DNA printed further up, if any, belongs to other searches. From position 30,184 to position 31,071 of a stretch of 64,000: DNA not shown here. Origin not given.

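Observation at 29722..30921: AT-rich orphan 399-aa gene next to the AbiE toxin-antitoxin: candidate uncharacterised defence or DNA-interacting gene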

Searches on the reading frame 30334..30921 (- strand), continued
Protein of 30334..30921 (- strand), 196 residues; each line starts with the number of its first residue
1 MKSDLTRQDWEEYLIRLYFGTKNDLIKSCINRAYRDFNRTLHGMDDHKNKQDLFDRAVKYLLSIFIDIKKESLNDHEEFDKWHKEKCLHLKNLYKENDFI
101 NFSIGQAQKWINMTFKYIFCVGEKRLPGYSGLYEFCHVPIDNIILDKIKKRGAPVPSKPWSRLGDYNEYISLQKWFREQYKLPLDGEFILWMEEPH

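Call 89: find_related_loci(query=A7, collection=metagenome_contigs, flank=8000)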
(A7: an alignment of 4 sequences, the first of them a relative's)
Query A7 (210 aa) in metagenome_contigs; peptide patterns used: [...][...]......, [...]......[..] (x = any residue, [..] = any of these).
559 stretches matched a pattern; 384 encode a relative of the query (tblastn E <= 1e-3); the best 80 are kept; 80 distinct loci.
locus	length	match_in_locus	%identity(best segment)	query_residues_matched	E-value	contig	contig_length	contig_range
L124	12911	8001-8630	93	1-210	3e-136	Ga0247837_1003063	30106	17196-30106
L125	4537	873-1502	93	1-210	4e-138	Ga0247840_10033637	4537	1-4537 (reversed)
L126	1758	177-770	80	13-210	2e-121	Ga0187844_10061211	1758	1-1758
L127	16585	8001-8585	79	15-209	3e-108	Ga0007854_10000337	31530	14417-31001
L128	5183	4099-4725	54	2-210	4e-77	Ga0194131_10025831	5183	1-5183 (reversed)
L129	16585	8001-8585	57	13-207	3e-77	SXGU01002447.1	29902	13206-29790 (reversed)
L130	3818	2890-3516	54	2-210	3e-77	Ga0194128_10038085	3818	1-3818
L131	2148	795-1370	58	16-207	3e-79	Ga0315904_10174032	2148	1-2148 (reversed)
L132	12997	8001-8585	56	13-207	4e-76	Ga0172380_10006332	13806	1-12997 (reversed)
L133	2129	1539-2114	57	16-207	1e-77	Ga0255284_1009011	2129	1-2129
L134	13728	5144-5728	54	13-207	2e-73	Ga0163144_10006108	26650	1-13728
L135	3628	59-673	52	3-207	9e-74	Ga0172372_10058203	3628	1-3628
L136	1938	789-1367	55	15-207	7e-76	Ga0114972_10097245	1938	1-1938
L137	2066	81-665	55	16-210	3e-75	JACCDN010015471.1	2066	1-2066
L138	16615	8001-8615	51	3-207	3e-72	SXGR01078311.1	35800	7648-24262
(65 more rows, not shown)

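Call 92: search_protein_families(library=pfam, proteins=[L138:23-2269:+, L138:2326-4122:-, L138:4207-5343:+, L138:5343-7997:+, L138:11945-13279:+, L138:13307-14524:+, L138:14731-16518:+, L127:8684-9433:+, L129:12417-14552:+, L129:14557-15744:+], max_evalue=0.001)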
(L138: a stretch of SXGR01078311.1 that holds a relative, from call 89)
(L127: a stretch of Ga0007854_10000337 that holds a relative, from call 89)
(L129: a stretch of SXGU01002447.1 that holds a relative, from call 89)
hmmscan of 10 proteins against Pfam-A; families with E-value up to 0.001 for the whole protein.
L138:23-2269:+ (749 aa): 4 families
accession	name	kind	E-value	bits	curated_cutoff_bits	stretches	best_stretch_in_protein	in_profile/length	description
PF18741.7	MTES_1575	-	2e-35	121.2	38.2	1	510-609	1-96/96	REase_MTES_1575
PF13087.12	AAA_12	-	8.8e-14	52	27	1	333-462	86-190/195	AAA domain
PF01272.25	GreA_GreB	-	3.4e-08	33.8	26.9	1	672-743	5-75/77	Transcription elongation factor, GreA/GreB, C-term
PF13086.12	AAA_11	-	9e-08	32.6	27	1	206-246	213-254/257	AAA domain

L138:2326-4122:- (599 aa): 5 families
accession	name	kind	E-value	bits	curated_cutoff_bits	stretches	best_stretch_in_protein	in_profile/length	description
PF13538.12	UvrD_C_2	-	5.4e-11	42.6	27.4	1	537-584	3-52/52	UvrD-like helicase C-terminal domain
PF13245.12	AAA_19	-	1e-07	32.7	25.1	1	273-408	15-131/134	AAA domain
PF09848.15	SLFN-g3_helicase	-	0.00015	21.7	24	1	274-377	6-89/354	Schlafen group 3, DNA/RNA helicase domain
PF00580.27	UvrD-helicase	-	0.00062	20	23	0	364-408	209-253/271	UvrD/REP helicase N-terminal domain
PF08378.17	NERD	-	0.00075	20.4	22.1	0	56-171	6-108/111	Nuclease-related domain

L138:4207-5343:+ (379 aa): 1 family
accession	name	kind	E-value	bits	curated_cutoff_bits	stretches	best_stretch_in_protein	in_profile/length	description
PF00149.33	Metallophos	-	2e-08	35.4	21.5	1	4-128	2-104/191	Calcineurin-like phosphoesterase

L138:5343-7997:+ (885 aa): 5 families
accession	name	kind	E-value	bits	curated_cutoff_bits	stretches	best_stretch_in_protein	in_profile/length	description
PF13175.12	AAA_15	-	1.9e-13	51.2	32.1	1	1-327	1-233/374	AAA ATPase domain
PF13514.12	AAA_27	-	1.8e-09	37.9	22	1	1-211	1-200/206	AAA domain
PF02463.25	SMC_N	-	3.4e-08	33.6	40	0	584-877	135-213/220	RecF/RecN/SMC N terminal domain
PF13476.12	AAA_23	-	3.4e-07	31.6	27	1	5-80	1-78/201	AAA domain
PF13555.12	AAA_29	-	1.9e-06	27.9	27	1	4-48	2-46/61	P-loop containing region of AAA domain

L138:11945-13279:+ (445 aa): 2 families
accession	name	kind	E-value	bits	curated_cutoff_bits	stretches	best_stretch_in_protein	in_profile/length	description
PF21818.3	DUF6884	-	8.2e-42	143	30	1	312-434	1-133/135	Family of unknown function (DUF6884)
PF01702.25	TGT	-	3.2e-07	30.2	26.3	1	126-274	155-302/357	Queuine tRNA-ribosyltransferase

L138:13307-14524:+ (406 aa): 0 families

L138:14731-16518:+ (596 aa): 1 family
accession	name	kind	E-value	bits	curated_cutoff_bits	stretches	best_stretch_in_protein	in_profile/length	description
PF01935.23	DUF87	-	5.3e-15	56.5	23.2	1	157-320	2-128/220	Helicase HerA, central domain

L127:8684-9433:+ (250 aa): 0 families

L129:12417-14552:+ (712 aa): 2 families
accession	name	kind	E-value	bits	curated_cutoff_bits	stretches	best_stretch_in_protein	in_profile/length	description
PF01702.25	TGT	-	1.1e-10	41.6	26.3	1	359-688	53-334/357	Queuine tRNA-ribosyltransferase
PF21818.3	DUF6884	-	2.3e-05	25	30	1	79-177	12-104/135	Family of unknown function (DUF6884)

L129:14557-15744:+ (396 aa): 0 families

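Call 107: search_dna_similar(query=window:30334-30921:-, collection=plasmids, mode=protein, max_rows=25)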
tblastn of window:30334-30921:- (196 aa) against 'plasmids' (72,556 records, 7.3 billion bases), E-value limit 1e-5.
Records with a match: 1; places in all: 1; records where one place covers at least 80% of the query: 1.
Best place of each record, by identity: <60% 1.
By first word of the organism name: Corynebacterium 1.
By predicted mobility (MOB-suite, as given by PLSDB): non-mobilizable 1.
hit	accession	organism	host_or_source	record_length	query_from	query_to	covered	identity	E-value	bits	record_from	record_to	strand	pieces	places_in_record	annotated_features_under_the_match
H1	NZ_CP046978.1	Corynebacterium atrinae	Atrina pectinata,pure ...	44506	14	178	84%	33.9%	1e-19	93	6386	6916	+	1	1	hypothetical protein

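Call 108: search_dna_similar(query=window:30334-30921:-, collection=phages, mode=protein, max_rows=25)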
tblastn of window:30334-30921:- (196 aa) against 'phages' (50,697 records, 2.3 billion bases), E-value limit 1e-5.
Records with a match: 1; places in all: 1; records where one place covers at least 80% of the query: 0.
Best place of each record, by identity: <60% 1.
By first word of the organism name: Bacteriophage 1.
By host as written in the record: - 1.
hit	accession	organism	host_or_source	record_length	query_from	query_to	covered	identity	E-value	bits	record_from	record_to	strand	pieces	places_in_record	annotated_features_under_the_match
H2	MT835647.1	Bacteriophage sp.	human fecal samples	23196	13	165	78%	31.8%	7e-11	66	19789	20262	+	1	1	record has no annotation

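Call 109: get_annotated_region(hit=H1, flank=7000)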
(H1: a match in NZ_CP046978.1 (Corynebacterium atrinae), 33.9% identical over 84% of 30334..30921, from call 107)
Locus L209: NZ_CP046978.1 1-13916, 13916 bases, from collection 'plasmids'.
description: Corynebacterium atrinae strain JCM 19266 plasmid pJCM19266a, complete sequence
organism: Corynebacterium atrinae (NCBI taxid 1336740)
taxonomy: Bacteria; Actinomycetota; Actinomycetes; Mycobacteriales; Corynebacteriaceae; Corynebacterium; Corynebacterium atrinae
host: -; source: Atrina pectinata,pure culture,gastrointestinal tract; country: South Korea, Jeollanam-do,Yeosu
typing (MOB-suite, as given by PLSDB): non-mobilizable
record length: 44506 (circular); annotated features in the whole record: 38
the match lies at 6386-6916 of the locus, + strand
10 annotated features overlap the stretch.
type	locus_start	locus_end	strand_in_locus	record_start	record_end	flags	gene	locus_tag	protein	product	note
CDS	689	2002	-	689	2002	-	-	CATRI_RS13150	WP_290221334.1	hypothetical protein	-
CDS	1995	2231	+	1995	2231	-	-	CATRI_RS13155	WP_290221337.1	hypothetical protein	-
CDS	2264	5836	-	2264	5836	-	mobF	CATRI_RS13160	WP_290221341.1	MobF family relaxase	-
CDS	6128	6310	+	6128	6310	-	-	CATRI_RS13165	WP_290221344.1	hypothetical protein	-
CDS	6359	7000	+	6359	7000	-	-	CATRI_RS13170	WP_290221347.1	hypothetical protein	-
CDS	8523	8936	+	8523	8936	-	-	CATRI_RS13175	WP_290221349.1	hypothetical protein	-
CDS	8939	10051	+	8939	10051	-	-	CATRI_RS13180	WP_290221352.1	BsuBI/PstI family type II restriction endonuclease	GO:0009307 - DNA restriction-modification system [Evidence IEA]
CDS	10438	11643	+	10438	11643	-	-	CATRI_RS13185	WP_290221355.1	ISL3 family transposase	-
CDS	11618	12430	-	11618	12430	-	istB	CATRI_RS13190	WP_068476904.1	IS21-like element helper ATPase IstB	-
CDS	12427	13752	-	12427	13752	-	istA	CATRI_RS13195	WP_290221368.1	IS21 family transposase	-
